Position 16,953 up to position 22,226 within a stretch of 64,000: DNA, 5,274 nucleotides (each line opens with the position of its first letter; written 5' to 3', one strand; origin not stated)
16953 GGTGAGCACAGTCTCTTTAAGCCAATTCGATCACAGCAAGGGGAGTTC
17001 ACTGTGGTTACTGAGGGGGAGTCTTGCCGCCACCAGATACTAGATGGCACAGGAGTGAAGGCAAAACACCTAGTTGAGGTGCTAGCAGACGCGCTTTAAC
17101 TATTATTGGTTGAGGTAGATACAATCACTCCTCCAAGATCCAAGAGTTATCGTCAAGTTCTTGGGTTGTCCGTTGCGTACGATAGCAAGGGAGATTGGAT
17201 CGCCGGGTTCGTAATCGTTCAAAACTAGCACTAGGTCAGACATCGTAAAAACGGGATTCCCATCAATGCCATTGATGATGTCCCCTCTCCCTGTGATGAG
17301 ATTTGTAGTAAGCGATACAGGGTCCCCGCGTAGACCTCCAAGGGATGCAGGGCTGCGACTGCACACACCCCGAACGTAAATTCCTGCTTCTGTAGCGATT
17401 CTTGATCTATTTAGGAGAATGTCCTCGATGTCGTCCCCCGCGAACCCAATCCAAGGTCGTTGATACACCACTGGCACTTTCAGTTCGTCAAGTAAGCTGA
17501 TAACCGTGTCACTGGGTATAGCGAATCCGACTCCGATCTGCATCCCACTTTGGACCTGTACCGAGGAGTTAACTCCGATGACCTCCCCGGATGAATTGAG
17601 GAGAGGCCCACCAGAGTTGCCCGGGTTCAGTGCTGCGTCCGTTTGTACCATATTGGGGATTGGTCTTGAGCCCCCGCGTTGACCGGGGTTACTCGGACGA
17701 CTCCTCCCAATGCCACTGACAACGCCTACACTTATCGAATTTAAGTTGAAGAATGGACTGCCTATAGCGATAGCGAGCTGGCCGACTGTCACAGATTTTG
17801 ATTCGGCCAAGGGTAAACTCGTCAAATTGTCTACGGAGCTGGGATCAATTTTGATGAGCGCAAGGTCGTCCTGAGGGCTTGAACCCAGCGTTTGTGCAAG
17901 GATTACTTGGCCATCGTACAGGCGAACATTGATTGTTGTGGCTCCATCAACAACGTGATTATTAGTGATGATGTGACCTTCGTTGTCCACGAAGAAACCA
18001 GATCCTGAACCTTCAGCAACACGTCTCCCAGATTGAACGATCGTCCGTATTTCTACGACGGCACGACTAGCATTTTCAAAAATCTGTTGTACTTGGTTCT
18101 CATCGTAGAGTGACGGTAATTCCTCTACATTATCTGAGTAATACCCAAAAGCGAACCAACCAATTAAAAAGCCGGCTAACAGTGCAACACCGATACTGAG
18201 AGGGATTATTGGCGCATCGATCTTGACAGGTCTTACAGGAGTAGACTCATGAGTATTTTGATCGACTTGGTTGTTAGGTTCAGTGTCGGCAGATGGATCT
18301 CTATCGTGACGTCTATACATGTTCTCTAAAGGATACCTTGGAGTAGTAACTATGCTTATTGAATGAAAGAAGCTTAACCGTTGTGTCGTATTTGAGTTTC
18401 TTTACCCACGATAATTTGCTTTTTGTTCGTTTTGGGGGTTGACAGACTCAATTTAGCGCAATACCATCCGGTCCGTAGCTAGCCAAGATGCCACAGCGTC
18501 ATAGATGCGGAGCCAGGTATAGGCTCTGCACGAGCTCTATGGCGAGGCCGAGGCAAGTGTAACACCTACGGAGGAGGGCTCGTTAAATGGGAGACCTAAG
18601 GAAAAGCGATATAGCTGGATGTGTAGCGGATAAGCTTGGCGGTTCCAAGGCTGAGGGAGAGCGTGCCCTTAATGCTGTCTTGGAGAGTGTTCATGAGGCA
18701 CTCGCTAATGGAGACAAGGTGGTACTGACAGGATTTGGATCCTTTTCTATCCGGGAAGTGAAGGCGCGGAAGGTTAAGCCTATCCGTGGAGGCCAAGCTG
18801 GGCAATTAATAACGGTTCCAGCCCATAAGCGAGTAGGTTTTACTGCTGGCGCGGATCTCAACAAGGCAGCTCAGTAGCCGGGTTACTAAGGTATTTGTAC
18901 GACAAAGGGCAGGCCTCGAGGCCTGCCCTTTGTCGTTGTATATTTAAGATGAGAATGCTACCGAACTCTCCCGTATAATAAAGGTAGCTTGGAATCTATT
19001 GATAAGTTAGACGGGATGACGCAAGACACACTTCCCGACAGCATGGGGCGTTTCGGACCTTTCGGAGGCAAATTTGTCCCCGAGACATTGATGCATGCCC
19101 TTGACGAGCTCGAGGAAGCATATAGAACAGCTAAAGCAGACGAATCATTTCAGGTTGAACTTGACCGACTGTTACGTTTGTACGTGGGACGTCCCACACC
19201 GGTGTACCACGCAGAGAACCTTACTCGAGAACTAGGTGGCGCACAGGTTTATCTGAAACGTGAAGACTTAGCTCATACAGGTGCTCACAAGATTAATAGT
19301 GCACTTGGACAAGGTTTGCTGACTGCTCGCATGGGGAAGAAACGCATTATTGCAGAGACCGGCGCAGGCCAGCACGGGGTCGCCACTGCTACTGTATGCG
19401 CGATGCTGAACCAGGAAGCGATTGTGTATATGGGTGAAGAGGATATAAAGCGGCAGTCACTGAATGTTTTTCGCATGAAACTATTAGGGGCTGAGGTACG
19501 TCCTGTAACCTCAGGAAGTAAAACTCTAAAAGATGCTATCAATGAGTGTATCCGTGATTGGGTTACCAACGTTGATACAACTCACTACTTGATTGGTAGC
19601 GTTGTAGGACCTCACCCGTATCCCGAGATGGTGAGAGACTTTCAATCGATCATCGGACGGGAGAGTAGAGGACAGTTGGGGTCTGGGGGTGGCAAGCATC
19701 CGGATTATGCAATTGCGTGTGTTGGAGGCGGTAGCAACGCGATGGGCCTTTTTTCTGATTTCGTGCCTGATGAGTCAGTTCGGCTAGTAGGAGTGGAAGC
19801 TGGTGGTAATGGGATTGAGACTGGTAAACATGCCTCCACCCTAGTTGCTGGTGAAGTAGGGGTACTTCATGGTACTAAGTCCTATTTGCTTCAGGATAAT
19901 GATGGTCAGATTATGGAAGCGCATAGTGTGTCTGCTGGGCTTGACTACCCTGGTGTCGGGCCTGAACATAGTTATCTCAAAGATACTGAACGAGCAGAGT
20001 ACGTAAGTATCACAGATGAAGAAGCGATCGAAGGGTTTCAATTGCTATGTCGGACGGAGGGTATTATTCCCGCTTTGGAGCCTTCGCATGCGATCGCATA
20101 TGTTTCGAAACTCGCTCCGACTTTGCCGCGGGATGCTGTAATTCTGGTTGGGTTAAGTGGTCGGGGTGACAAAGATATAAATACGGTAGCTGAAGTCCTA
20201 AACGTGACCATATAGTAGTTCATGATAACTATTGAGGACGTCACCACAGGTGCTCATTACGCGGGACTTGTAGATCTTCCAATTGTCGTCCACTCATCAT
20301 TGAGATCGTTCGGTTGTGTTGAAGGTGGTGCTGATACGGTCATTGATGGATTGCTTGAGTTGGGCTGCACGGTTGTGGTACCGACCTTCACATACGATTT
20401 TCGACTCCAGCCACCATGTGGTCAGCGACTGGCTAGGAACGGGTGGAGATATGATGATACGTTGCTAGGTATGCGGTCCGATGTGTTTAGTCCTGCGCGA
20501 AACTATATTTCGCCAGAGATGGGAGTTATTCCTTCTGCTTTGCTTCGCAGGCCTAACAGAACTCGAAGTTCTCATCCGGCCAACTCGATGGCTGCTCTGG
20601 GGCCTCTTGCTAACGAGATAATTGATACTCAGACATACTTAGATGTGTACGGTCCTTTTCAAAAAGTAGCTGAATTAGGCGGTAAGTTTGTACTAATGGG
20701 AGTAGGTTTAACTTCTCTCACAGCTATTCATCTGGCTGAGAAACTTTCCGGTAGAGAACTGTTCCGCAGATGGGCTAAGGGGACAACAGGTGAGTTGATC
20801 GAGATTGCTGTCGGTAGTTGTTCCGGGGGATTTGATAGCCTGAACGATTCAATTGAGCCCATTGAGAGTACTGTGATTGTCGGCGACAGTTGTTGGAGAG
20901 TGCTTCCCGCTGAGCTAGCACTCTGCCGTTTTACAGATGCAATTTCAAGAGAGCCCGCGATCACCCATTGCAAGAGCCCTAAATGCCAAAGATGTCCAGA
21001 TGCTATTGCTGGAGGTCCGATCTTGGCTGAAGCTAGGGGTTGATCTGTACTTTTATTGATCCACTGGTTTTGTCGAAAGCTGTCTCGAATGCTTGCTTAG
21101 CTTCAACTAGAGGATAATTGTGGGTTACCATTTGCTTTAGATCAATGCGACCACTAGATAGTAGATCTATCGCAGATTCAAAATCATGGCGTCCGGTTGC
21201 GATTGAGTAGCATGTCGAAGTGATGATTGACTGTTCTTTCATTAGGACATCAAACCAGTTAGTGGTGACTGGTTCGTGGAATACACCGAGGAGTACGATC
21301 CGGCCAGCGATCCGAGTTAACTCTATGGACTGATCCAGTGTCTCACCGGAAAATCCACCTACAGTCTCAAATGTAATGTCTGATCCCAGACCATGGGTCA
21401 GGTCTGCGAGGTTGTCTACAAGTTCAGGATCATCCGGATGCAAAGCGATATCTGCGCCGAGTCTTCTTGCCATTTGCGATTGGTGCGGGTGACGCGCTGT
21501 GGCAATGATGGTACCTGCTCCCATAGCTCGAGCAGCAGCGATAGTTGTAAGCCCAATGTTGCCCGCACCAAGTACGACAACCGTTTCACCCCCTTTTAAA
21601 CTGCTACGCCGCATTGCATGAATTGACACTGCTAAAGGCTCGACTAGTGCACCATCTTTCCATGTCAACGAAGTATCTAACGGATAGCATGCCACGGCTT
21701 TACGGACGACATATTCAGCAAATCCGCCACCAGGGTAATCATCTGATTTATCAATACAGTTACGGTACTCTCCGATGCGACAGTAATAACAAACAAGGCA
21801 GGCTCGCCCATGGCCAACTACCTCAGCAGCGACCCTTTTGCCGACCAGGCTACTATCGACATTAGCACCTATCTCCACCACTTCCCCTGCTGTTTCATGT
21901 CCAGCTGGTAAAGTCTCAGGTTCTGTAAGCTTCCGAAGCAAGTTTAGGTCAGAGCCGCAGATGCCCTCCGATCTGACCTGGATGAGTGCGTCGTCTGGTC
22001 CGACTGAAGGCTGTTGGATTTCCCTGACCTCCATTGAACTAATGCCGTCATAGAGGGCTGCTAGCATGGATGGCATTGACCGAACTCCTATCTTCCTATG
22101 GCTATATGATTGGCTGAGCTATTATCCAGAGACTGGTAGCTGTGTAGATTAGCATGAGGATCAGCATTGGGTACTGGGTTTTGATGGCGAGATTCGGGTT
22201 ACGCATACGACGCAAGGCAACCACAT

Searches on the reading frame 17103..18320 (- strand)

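Call 80: search_protein_families(library=pfam, proteins=[window:17103-18320:-], max_evalue=0.0001)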
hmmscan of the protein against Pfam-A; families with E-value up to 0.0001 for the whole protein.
window:17103-18320:- (405 aa): 3 families
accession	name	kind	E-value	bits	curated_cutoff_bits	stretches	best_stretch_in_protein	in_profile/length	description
PF13365.12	Trypsin_2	-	4.1e-32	112.3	27.6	1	106-250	1-144/144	Trypsin-like peptidase domain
PF00089.32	Trypsin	-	5.4e-18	66.1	20.6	1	107-273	28-216/220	Trypsin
PF13180.12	PDZ_2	-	7e-08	33.1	27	1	310-393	10-80/80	PDZ domain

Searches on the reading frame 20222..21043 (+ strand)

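Call 80: search_protein_families(library=pfam, proteins=[window:20222-21043:+], max_evalue=0.0001)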
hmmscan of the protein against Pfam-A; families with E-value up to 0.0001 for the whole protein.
window:20222-21043:+ (273 aa): 1 family
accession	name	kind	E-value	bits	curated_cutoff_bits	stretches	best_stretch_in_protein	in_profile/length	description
PF02522.19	Antibiotic_NAT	-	1.6e-32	113.4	25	1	23-177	2-157/232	Aminoglycoside 3-N-acetyltransferase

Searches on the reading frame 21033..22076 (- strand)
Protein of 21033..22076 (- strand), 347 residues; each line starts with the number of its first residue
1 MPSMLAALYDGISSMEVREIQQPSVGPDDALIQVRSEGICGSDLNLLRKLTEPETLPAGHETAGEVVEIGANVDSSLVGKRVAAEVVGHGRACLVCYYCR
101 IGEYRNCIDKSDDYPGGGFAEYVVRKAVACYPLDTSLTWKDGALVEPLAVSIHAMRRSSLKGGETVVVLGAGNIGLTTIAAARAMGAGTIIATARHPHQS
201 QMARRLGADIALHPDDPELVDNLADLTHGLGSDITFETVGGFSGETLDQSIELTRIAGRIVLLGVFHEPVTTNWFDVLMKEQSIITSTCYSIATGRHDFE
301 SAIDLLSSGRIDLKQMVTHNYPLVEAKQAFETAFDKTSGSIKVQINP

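Call 3: search_protein_families(library=pfam, proteins=[window:21033-22076:-], max_evalue=0.1)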
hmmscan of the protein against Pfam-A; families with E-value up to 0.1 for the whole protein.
window:21033-22076:- (347 aa): 9 families
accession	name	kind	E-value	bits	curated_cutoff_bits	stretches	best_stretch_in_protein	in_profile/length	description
PF00107.32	ADH_zinc_N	-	2.6e-29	102.2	31.8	1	174-307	2-128/129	Zinc-binding dehydrogenase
PF08240.17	ADH_N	-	2.8e-21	76.1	23.5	1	26-133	1-102/104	Alcohol dehydrogenase GroES-like domain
PF16912.11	Glu_dehyd_C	-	2.8e-11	43.7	34.9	1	142-344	4-208/211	Glucose dehydrogenase C-terminus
PF13602.12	ADH_zinc_N_2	-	1.1e-06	30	27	1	206-331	1-121/134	Zinc-binding dehydrogenase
PF01262.27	AlaDh_PNT_C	-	0.00034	20.5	23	1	165-220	30-86/214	Alanine dehydrogenase/PNT, C-terminal domain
PF00291.31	PALP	-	0.00056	19.8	35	1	157-218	51-112/295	Pyridoxal-phosphate dependent enzyme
PF02826.25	2-Hacid_dh_C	-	0.0015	18.4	25.1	1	162-207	35-79/178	D-isomer specific 2-hydroxyacid dehydrogenase, NAD binding domain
PF07992.20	Pyr_redox_2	-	0.027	14.3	26.1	1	161-202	140-181/291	Pyridine nucleotide-disulphide oxidoreductase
PF02254.24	TrkA_N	-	0.029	15.1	23.8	1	168-214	69-116/116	TrkA-N domain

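Call 4: search_protein_families(library=ncbifam, proteins=[window:21033-22076:-], max_evalue=0.1)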
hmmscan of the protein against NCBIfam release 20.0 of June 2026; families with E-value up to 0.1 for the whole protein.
window:21033-22076:- (347 aa): 29 families (the best 25 are shown)
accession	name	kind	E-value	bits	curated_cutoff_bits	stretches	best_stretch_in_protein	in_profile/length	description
NF041097.1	keto_inos_dh_IolM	equivalog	4.3e-58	196.8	450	1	14-343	39-387/389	scyllo-inosose 3-dehydrogenase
TIGR00692.1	tdh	equivalog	9.6e-50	169.5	458.35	1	14-339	10-334/340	L-threonine 3-dehydrogenase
NF003808.0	PRK05396.1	equivalog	3.8e-49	167.4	380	1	15-341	13-336/341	L-threonine 3-dehydrogenase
NF007375.0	PRK09880.1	equivalog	1.3e-39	135.9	469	1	24-345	24-341/344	L-idonate 5-dehydrogenase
NF007489.0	PRK10083.1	equivalog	3.3e-39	134.8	376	1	9-343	6-333/339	Zn-dependent oxidoreductase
TIGR03989.1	Rxyl_3153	subfamily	2.2e-36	125.9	440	2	117-332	139-357/370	NDMA-dependent alcohol dehydrogenase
TIGR03451.1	mycoS_dep_FDH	equivalog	2.4e-33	115.4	512.9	1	14-332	13-345/358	S-(hydroxymethyl)mycothiol dehydrogenase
NF007642.0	PRK10309.1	equivalog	8.9e-33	113.9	550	1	12-323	9-323/347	galactitol-1-phosphate 5-dehydrogenase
NF010344.0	PRK13771.1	subfamily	4.6e-30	104.7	349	1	13-337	11-324/334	putative alcohol dehydrogenase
TIGR02824.1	quinone_pig3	subfamily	9.5e-28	97.1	296.8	2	115-331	90-310/325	putative NAD(P)H quinone oxidoreductase, PIG3 family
NF041172.1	AcrlCoa_red_Thmprot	equivalog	3.3e-27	95.3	500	1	13-337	11-325/334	acryloyl-CoA reductase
NF047908.1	AldhRedAhr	equivalog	1.8e-24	86.3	470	1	14-331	15-320/335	NADPH-dependent aldehyde reductase Ahr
TIGR03366.1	HpnZ_proposed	hypoth_equivalog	6.8e-23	81.3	328.1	1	27-271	5-262/315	putative phosphonate catabolism associated alcohol dehydrogenase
TIGR03201.1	dearomat_had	equivalog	4.8e-22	78.5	338.65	1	15-336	11-339/349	6-hydroxycyclohex-1-ene-1-carbonyl-CoA dehydrogenase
TIGR01202.1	bchC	equivalog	5.7e-21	74.9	291.25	1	8-336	6-299/308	chlorophyll synthesis pathway protein BchC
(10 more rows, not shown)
